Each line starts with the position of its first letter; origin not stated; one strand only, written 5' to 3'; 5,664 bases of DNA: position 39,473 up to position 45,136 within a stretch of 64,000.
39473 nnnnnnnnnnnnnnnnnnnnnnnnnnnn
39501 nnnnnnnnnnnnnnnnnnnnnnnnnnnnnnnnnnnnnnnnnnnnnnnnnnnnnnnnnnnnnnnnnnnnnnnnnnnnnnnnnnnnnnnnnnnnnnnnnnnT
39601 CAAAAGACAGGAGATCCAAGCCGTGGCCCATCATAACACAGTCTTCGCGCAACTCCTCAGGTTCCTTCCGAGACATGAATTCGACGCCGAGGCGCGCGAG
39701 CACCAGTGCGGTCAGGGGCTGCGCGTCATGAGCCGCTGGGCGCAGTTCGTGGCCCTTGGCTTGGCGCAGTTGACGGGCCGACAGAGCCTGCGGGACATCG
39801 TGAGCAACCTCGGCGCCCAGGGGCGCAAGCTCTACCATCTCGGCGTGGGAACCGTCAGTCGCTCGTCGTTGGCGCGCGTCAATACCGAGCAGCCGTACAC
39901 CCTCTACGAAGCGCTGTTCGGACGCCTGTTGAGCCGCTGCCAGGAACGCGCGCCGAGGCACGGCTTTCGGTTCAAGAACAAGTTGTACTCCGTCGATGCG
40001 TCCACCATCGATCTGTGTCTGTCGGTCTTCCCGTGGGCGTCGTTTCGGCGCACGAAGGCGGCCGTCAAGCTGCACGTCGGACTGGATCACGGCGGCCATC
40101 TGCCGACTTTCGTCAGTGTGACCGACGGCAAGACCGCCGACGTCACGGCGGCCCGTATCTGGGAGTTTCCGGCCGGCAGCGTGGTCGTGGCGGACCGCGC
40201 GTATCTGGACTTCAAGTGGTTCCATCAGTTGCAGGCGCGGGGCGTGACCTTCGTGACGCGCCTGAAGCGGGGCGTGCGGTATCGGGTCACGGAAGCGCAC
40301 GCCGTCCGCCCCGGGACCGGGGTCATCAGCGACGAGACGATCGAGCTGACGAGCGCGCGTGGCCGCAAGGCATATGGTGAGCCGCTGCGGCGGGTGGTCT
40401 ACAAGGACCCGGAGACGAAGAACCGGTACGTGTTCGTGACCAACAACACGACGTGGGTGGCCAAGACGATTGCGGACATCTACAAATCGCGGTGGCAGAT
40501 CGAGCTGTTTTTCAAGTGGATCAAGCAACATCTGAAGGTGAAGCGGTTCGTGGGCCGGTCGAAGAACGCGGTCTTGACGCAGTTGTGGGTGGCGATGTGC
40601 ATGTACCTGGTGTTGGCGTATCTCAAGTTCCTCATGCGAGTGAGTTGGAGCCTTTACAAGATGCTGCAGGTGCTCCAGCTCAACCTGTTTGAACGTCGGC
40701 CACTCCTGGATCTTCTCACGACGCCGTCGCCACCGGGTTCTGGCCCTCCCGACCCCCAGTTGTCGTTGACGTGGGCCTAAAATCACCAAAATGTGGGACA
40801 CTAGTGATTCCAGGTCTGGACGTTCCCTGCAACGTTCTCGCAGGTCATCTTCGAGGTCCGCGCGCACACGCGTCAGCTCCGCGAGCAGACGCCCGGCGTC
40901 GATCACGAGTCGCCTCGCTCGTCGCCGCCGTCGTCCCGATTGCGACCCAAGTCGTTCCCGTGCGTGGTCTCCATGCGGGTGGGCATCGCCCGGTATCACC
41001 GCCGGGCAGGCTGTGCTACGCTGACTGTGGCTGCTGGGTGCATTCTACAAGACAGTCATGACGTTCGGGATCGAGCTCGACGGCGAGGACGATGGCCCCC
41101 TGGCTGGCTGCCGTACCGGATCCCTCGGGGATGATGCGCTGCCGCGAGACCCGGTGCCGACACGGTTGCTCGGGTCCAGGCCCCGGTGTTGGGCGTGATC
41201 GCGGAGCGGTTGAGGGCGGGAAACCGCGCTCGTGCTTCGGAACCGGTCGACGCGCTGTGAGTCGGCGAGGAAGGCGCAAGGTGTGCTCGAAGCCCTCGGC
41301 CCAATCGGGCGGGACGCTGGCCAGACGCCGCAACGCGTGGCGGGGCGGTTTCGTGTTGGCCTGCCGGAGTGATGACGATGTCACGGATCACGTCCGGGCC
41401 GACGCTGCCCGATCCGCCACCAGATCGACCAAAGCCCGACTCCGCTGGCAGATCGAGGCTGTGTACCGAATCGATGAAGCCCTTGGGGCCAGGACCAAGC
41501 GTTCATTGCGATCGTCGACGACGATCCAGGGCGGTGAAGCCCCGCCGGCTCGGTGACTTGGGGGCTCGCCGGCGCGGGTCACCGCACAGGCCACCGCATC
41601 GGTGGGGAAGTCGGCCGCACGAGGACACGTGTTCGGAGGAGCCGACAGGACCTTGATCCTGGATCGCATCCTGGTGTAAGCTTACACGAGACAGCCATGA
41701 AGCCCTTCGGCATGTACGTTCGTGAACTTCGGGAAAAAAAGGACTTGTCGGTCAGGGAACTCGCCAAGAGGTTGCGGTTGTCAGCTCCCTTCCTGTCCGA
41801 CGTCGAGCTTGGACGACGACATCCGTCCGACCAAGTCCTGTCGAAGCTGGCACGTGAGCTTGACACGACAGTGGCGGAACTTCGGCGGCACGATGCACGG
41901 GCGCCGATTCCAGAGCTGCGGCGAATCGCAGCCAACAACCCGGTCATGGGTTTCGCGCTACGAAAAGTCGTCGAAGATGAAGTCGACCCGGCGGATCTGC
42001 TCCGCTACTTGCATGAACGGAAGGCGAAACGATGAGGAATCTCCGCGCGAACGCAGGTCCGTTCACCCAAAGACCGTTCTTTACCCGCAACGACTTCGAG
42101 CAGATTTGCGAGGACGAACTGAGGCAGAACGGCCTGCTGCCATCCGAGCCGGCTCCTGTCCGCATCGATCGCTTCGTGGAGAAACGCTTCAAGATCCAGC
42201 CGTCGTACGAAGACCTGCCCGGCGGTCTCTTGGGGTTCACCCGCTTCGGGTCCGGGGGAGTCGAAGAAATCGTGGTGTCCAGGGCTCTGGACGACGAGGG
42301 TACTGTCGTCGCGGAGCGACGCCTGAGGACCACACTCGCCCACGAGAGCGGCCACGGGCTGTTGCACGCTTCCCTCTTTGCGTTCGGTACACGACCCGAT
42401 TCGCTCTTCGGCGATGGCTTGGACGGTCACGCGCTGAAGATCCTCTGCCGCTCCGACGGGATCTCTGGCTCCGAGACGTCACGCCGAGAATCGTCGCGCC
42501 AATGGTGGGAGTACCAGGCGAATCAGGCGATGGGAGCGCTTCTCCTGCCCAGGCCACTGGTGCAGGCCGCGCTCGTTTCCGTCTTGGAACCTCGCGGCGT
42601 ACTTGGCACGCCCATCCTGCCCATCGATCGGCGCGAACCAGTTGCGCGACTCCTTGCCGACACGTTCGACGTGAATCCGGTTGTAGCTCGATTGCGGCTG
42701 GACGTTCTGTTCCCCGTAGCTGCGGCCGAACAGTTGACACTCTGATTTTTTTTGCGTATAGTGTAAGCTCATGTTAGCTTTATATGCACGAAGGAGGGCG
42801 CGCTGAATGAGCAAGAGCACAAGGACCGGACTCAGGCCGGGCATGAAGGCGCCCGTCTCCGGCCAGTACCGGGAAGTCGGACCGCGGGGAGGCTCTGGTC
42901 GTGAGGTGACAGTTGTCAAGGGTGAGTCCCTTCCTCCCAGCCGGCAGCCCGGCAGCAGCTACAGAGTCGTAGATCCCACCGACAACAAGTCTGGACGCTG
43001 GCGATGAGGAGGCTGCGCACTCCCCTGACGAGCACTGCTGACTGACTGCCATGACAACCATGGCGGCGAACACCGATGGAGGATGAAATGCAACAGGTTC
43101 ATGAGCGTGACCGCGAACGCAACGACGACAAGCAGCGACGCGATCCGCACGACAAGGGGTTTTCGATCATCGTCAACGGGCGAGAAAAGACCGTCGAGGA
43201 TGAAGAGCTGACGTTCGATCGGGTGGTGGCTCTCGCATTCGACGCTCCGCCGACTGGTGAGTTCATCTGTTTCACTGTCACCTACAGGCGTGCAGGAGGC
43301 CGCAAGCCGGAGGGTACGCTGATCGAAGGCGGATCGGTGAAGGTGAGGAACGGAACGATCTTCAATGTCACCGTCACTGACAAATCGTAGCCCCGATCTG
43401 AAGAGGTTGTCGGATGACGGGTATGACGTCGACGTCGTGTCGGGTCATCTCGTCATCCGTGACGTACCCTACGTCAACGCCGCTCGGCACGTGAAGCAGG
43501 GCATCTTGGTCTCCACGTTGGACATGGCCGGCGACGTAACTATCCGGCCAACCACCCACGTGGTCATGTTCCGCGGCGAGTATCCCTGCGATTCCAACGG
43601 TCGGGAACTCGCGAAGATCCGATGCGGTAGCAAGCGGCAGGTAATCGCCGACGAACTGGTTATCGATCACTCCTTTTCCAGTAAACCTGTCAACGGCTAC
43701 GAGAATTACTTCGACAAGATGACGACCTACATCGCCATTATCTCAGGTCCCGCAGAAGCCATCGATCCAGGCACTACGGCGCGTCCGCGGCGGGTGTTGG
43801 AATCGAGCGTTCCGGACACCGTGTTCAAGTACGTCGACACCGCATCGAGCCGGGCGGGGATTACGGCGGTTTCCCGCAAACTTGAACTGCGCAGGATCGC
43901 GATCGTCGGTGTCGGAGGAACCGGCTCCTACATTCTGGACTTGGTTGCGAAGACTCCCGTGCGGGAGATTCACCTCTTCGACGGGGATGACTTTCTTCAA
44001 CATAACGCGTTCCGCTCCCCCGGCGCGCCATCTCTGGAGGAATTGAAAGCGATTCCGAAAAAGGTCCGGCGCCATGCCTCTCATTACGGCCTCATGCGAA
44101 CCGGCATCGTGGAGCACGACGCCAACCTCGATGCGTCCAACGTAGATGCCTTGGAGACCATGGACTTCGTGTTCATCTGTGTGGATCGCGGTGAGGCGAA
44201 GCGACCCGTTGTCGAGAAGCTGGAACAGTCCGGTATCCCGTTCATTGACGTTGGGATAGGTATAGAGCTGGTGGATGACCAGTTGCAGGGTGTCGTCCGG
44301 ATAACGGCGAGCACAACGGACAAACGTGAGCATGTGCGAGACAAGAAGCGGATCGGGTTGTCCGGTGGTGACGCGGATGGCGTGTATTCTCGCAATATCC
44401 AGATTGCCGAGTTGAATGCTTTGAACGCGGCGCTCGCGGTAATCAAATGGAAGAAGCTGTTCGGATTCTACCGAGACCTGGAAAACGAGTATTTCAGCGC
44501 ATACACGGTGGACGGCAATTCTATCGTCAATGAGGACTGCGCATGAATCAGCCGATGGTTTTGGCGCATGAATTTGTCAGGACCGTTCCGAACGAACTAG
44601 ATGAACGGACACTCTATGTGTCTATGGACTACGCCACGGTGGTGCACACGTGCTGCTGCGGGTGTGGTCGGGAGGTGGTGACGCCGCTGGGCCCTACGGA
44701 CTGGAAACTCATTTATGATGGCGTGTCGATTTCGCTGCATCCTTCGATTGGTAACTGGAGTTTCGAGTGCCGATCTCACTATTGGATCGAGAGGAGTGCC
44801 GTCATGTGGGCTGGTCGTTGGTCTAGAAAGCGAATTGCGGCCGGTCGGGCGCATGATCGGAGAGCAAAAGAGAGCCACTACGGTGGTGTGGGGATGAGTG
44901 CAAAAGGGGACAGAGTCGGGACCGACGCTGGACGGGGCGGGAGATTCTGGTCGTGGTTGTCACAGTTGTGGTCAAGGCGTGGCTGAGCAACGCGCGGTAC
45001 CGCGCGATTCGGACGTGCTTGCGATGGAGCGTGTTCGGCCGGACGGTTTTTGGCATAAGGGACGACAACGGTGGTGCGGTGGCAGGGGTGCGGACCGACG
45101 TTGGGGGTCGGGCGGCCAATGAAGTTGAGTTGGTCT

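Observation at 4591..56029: Recurrent pattern: locus-specific 48-99 bp tandem duplications sitting exactly on operon gene junctions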

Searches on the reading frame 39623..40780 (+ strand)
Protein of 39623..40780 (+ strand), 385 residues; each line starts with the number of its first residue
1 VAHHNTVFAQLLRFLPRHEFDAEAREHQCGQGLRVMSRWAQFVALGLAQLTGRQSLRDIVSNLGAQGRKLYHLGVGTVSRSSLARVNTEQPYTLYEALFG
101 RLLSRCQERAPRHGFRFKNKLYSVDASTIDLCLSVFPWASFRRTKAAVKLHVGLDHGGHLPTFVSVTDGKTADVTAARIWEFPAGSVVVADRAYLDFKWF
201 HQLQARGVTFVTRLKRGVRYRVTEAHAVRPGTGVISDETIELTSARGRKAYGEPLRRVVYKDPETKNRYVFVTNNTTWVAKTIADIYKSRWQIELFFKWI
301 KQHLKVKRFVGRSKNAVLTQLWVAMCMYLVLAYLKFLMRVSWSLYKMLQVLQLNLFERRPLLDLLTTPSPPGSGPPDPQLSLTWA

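Call 71: search_protein_families(library=pfam, proteins=[window:39623-40780:+])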
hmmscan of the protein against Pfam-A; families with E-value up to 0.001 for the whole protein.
window:39623-40780:+ (385 aa): 4 families
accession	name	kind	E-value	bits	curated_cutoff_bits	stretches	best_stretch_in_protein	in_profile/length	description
PF01609.27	DDE_Tnp_1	-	3.3e-30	105.8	23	1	121-329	6-199/200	Transposase DDE domain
PF14294.11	DUF4372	-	6.9e-28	97.1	25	1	3-75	1-73/74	Domain of unknown function (DUF4372)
PF13612.12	DDE_Tnp_1_3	-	2.9e-05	24.6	27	1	148-223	46-120/155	Transposase DDE domain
PF13701.12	DDE_Tnp_1_4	-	0.00015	20.6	34.7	1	257-340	296-379/435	Transposase DDE domain group 1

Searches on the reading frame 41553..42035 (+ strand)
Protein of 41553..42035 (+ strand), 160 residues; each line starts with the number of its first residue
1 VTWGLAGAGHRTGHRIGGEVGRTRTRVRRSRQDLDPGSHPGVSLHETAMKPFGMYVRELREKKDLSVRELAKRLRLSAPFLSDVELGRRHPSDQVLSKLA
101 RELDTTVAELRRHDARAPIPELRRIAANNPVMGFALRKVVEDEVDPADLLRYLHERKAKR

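Call 71: search_protein_families(library=pfam, proteins=[window:41553-42035:+])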
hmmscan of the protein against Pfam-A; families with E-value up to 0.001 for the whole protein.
window:41553-42035:+ (160 aa): 5 families
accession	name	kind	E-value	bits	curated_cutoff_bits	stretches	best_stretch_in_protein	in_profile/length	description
PF01381.28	HTH_3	-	2.3e-13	50.4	23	1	56-110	1-55/55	Helix-turn-helix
PF13560.12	HTH_31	-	4.3e-12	46.6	27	1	52-111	2-62/64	Helix-turn-helix domain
PF13443.12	HTH_26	-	1.8e-05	25.3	22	1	57-110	3-57/63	Cro/C1-type HTH DNA-binding domain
PF12844.13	HTH_19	-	7.1e-05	23.1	30.2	1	56-104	4-52/64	Helix-turn-helix domain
PF13413.12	HTH_25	-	0.00067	19.9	24.6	0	57-87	3-33/62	Helix-turn-helix domain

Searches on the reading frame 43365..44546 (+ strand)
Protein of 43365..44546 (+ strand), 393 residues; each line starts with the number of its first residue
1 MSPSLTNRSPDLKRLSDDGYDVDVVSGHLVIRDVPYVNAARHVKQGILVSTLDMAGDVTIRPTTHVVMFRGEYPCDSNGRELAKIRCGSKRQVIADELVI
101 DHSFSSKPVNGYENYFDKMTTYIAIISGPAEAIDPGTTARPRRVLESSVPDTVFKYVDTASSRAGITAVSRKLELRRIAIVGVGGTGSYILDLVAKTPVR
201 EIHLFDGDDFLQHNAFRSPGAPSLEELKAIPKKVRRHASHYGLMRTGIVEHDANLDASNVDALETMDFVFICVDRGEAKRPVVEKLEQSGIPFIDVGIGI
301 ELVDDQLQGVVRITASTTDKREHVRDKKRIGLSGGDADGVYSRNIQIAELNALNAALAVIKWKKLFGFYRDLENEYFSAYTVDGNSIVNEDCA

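Call 71: search_protein_families(library=pfam, proteins=[window:43365-44546:+])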
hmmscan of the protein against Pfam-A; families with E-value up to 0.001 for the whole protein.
window:43365-44546:+ (393 aa): 2 families
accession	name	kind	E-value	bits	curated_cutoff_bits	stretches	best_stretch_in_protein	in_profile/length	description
PF20590.3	DUF6791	-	2.5e-56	190.4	25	1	10-159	1-149/149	Domain of unknown function (DUF6791)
PF00899.27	ThiF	-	4.7e-11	42.7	28.1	1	171-298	16-143/238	ThiF family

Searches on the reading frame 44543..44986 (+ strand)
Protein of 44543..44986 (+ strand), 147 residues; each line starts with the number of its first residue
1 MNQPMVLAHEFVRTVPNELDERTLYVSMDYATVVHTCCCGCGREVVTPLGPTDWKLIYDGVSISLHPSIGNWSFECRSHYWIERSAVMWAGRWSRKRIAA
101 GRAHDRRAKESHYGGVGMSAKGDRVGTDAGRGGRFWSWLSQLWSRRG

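Call 71: search_protein_families(library=pfam, proteins=[window:44543-44986:+])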
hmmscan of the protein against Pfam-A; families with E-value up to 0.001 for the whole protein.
window:44543-44986:+ (147 aa): 1 family
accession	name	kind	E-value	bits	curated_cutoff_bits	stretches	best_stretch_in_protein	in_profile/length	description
PF20137.4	DUF6527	-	6.8e-24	84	23.6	1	32-90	2-63/63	Family of unknown function (DUF6527)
